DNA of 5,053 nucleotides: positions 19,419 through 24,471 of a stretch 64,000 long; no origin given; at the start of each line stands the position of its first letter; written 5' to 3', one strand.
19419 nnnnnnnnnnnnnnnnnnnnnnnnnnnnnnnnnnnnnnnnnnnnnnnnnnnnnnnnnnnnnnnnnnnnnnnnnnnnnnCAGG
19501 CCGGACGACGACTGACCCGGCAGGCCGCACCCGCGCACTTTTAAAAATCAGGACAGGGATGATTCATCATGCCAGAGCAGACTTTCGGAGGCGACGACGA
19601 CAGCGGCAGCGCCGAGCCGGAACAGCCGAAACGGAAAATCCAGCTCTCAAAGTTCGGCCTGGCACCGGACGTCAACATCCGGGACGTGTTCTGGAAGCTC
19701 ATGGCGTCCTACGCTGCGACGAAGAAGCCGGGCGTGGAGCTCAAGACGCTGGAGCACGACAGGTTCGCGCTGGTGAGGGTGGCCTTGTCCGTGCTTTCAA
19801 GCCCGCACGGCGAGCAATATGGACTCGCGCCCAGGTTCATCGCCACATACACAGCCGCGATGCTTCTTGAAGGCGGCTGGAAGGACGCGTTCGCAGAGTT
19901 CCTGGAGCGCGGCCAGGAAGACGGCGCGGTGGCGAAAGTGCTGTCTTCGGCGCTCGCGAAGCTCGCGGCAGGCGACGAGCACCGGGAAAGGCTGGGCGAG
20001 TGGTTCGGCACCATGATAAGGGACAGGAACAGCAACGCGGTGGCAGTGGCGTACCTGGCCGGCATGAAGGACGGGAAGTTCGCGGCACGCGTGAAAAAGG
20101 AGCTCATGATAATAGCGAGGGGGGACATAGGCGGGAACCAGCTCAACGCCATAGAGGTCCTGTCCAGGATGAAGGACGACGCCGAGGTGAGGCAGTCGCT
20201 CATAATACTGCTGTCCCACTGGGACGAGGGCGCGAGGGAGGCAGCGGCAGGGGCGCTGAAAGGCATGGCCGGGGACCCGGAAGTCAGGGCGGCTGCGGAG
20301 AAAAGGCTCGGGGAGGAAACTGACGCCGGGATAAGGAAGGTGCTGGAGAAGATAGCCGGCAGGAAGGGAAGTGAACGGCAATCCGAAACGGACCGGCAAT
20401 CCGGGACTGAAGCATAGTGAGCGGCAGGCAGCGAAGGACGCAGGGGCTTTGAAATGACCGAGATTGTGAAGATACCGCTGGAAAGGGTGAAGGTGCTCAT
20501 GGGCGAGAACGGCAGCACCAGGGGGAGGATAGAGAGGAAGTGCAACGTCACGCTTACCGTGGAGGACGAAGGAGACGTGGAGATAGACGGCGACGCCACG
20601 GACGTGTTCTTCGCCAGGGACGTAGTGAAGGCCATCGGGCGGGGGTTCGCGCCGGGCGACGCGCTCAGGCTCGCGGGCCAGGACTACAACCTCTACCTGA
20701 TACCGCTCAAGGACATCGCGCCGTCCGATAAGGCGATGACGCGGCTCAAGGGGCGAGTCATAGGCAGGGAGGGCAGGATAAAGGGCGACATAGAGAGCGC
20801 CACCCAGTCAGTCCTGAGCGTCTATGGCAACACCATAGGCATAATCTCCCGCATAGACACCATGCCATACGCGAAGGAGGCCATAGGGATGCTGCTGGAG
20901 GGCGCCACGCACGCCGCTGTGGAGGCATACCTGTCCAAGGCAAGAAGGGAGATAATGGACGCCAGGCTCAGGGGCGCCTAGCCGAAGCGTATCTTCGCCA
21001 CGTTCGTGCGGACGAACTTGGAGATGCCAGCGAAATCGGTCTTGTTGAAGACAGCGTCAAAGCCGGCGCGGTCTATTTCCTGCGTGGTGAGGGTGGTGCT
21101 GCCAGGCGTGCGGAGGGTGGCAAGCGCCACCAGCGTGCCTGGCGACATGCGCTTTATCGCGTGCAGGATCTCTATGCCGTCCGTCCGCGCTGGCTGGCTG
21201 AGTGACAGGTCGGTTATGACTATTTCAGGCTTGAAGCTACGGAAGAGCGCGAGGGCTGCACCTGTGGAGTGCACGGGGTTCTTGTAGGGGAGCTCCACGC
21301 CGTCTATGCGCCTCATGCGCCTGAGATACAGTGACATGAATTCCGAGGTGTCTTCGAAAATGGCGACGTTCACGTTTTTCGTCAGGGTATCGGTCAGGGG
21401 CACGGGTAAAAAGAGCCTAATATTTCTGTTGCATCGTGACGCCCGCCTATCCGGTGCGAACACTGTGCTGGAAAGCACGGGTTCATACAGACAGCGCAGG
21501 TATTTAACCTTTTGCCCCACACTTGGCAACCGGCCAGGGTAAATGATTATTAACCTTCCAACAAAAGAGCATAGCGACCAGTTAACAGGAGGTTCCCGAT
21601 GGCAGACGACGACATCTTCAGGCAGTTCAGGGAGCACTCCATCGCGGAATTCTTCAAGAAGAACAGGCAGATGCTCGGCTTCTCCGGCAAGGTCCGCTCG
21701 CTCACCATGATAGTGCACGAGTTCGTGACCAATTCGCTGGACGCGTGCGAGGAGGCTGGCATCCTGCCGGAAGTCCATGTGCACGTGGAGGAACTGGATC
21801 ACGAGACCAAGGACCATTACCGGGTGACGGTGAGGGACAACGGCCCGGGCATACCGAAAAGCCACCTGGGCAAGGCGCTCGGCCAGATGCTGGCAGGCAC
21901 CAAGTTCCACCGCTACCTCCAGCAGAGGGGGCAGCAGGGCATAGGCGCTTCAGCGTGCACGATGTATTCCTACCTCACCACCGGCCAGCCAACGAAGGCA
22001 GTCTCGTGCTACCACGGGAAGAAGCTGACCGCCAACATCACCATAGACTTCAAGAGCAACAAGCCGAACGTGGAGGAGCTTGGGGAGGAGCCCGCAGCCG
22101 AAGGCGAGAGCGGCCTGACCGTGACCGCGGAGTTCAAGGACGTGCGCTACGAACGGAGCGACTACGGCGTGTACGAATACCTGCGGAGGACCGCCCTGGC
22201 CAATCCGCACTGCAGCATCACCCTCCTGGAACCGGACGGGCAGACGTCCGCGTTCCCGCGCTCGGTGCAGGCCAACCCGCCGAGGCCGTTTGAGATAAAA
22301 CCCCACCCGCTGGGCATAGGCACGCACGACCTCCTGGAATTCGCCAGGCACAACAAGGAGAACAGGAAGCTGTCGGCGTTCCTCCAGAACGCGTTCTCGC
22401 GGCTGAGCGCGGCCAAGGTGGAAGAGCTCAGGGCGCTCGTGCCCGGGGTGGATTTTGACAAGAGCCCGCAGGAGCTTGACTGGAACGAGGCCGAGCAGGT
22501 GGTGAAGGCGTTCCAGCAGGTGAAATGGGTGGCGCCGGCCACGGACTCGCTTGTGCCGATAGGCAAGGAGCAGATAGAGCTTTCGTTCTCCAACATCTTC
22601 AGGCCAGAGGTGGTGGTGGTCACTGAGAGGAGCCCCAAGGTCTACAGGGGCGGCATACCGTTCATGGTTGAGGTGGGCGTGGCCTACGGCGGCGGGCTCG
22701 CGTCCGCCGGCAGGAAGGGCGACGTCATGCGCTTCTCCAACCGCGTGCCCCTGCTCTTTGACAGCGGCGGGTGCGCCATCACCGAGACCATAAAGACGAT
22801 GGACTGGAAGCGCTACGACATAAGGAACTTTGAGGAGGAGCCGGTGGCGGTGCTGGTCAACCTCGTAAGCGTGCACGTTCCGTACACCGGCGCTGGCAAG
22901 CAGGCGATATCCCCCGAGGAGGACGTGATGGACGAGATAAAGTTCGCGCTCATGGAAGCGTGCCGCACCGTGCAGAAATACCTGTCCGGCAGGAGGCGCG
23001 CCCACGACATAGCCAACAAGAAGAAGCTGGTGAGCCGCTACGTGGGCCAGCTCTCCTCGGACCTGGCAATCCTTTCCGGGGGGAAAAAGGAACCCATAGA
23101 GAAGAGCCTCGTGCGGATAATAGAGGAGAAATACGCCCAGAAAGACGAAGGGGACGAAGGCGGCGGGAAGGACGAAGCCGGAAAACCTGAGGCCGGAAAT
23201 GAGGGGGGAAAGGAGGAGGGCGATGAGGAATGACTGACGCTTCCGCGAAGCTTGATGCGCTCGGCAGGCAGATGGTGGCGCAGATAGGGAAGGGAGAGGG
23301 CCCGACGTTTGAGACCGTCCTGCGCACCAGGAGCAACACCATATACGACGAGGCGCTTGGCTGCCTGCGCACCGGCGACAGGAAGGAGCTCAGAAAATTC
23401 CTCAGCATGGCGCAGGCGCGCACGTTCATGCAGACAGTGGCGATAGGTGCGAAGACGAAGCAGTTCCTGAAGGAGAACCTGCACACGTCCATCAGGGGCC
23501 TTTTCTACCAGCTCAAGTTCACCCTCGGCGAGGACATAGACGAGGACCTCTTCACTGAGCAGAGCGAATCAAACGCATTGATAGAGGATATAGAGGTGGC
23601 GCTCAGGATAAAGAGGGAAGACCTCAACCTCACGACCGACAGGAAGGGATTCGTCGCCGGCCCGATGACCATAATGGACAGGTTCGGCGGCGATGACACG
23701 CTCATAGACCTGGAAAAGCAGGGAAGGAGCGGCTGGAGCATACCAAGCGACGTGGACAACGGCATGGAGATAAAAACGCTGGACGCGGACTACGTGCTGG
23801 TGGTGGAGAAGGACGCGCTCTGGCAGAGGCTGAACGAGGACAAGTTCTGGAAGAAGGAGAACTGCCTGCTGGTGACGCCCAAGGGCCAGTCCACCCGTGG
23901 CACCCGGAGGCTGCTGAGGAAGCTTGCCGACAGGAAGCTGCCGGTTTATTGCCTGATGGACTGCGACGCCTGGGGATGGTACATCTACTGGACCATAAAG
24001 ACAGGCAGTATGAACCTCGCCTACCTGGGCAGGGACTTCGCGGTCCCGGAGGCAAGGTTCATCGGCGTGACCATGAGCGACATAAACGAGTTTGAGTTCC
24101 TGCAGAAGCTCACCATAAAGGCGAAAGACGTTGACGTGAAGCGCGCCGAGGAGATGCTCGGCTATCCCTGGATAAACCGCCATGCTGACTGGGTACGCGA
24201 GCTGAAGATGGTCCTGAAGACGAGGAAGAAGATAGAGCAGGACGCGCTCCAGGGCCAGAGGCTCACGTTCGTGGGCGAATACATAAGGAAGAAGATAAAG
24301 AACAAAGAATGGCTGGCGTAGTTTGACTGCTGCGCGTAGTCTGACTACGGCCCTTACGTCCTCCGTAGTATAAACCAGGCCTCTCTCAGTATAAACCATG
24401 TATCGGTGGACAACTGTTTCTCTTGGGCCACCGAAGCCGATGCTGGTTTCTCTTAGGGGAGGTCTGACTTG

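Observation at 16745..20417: Tandem triplet of divergent paralogs of an unrecognisable ~290-aa family in one SD-coupled unit, followed by a HEAT-repeat protein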

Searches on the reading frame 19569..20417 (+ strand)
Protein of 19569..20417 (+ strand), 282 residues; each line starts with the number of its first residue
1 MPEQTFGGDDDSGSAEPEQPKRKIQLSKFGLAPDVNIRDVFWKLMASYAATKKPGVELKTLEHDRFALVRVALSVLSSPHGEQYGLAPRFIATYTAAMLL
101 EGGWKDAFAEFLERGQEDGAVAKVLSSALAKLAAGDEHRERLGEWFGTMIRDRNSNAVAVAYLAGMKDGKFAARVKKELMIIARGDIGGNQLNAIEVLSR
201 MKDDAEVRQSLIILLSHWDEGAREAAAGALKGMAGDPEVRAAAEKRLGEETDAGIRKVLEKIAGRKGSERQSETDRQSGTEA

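Call 3: search_protein_families(library=pfam, proteins=[window:19569-20417:+], max_evalue=1)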
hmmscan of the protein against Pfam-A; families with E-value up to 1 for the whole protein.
window:19569-20417:+ (282 aa): 5 families
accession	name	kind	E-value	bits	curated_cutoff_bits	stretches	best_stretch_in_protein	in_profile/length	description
PF13646.12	HEAT_2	-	1.8e-05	25.4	27.7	1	191-258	17-82/88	HEAT repeats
PF16859.10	TetR_C_11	-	0.016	16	32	1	219-261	23-66/113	Tetracyclin repressor-like, C-terminal domain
PF18556.6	TetR_C_35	-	0.024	15.3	26.7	0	102-128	4-30/105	Bacterial Tetracyclin repressor, C-terminal domain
PF00514.29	Arm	-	0.12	12.9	20.6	1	211-230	17-36/41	Armadillo/beta-catenin-like repeat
PF04795.17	PAPA-1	-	0.18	13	25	1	241-277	15-51/85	PAPA-1-like conserved region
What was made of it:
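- On HEAT-repeat proteins (the neighbouring gene 19569-20417, not the family): HEAT_2 scores E 1.8e-5 and 25.4 bits, against a cut-off of 27.7 (call 3).
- Checked: The downstream gene 19569-20417 hits Pfam HEAT_2 at E 1.8e-5, 25.4 bits, below the gathering score of 27.7 (call 3).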

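Call 4: search_protein_families(library=ncbifam, proteins=[window:19569-20417:+], max_evalue=1)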
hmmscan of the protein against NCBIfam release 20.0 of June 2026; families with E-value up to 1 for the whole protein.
window:19569-20417:+ (282 aa): 0 families

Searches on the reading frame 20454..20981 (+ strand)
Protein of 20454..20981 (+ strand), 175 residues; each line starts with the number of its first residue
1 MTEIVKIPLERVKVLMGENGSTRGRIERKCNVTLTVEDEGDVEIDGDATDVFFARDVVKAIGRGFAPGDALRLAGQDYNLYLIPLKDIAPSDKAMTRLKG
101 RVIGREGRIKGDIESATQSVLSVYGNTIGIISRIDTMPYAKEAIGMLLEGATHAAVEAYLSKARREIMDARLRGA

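Call 74: search_protein_families(library=pfam, proteins=[window:20454-20981:+], max_evalue=0.01)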
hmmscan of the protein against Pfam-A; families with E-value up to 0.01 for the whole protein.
window:20454-20981:+ (175 aa): 4 families
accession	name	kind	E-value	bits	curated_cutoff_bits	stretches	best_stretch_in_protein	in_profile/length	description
PF00013.35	KH_1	-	4.8e-07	29.9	21.5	1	2-58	1-64/66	KH domain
PF22891.2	KH_PNO1_2nd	-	3.8e-05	24.2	27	1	94-158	17-81/90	Eukaryotic type KH-domain (KH-domain type I) (327.11.2)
PF21800.4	KH_KRR1_2nd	-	7.6e-05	23.1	27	1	82-142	5-65/91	KRR1 small subunit processome component, second KH domain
PF22675.2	KH-I_KHDC4-BBP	-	0.009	16.3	30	0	13-46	9-42/76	KHDC4/BBP-like, KH-domain type I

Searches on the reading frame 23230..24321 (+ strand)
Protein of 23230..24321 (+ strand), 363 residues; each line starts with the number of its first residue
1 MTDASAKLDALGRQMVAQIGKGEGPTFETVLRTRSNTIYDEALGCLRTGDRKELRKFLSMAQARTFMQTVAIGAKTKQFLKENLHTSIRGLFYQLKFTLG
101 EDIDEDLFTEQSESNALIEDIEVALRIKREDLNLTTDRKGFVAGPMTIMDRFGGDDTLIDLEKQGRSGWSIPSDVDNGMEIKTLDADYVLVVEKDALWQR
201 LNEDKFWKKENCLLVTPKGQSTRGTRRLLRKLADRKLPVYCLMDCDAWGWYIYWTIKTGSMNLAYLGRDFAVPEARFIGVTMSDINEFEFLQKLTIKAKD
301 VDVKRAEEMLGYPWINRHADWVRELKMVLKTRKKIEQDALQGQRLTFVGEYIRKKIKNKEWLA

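Call 52: find_related_loci(query=window:23230-24321:+, collection=genome_contigs, flank=10000)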
Query window:23230-24321:+ (363 aa) in genome_contigs; peptide patterns used: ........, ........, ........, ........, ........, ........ (x = any residue, [..] = any of these).
541 stretches matched a pattern; 471 encode a relative of the query (tblastn E <= 1e-3); the best 80 are kept; 80 distinct loci.
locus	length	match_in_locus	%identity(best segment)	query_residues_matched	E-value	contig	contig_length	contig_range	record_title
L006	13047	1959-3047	92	1-363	0e+0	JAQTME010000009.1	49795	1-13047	MAG: Candidatus ainarchaeum sp. isolate STA_33 NODE_1312_length_49795_cov_3.709491_Sandtown_A, whole genome shotgun sequ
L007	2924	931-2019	93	1-363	0e+0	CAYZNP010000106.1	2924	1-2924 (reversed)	MAG TPA_asm: Candidatus Micrarchaeota archaeon isolate binchicken_co33_526 genome assembly, contig: NODE_63434_length_29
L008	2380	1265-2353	92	1-363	0e+0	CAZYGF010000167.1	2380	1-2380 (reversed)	MAG TPA_asm: Candidatus Micrarchaeota archaeon isolate binchicken_co91_498 genome assembly, contig: NODE_89810_length_23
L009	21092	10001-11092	91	1-363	0e+0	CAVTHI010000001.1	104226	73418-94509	MAG: uncultured archaeon isolate MFD05942.bin.2.360 genome assembly, contig: contig_106719, whole genome shotgun sequenc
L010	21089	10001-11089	89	1-363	0e+0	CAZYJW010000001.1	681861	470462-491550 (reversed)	MAG TPA_asm: Candidatus Micrarchaeota archaeon isolate binchicken_co27_231 genome assembly, contig: NODE_5_length_681861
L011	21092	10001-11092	90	1-363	0e+0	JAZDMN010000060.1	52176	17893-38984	MAG: Candidatus Micrarchaeota archaeon isolate MEGAHIT-group-0.655 k141_18885719, whole genome shotgun sequence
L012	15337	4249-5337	90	1-363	0e+0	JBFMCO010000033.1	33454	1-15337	MAG: Candidatus Micrarchaeota archaeon isolate MAG195 MAG195_33, whole genome shotgun sequence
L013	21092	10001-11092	89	1-363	0e+0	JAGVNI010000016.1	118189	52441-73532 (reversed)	MAG: archaeon isolate DeMMO3_13 c_000000009161, whole genome shotgun sequence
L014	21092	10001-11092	89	1-363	0e+0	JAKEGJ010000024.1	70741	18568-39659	MAG: Candidatus Micrarchaeota archaeon isolate PMV_4.13 PMV_4.13.k101_3381557, whole genome shotgun sequence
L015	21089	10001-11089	88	1-363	0e+0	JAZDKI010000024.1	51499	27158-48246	MAG: Candidatus Micrarchaeota archaeon isolate MEGAHIT-group-0.526 k141_440646, whole genome shotgun sequence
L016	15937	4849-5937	87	1-363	0e+0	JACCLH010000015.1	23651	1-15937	MAG: Candidatus Micrarchaeota archaeon isolate Sv348 k141_1885777, whole genome shotgun sequence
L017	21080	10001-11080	88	4-363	0e+0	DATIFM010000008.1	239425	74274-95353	MAG TPA_asm: Candidatus Bilamarchaeum sp. isolate SMAG_U16395 k141_2124322, whole genome shotgun sequence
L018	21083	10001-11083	89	2-362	0e+0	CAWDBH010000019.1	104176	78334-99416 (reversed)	MAG: uncultured Candidatus Micrarchaeota archaeon isolate MFD01689.bin.2.62 genome assembly, contig: contig_60866, whole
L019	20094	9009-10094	88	2-363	0e+0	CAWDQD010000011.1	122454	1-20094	MAG: uncultured Candidatus Micrarchaeota archaeon isolate MFD01689.bin.1.58 genome assembly, contig: contig_42383, whole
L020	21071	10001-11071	89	7-363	0e+0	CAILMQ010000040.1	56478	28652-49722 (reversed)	uncultured Candidatus Micrarchaeota archaeon isolate AlinenSediments_bin-0946 genome assembly, contig: bin-0946:40/68, w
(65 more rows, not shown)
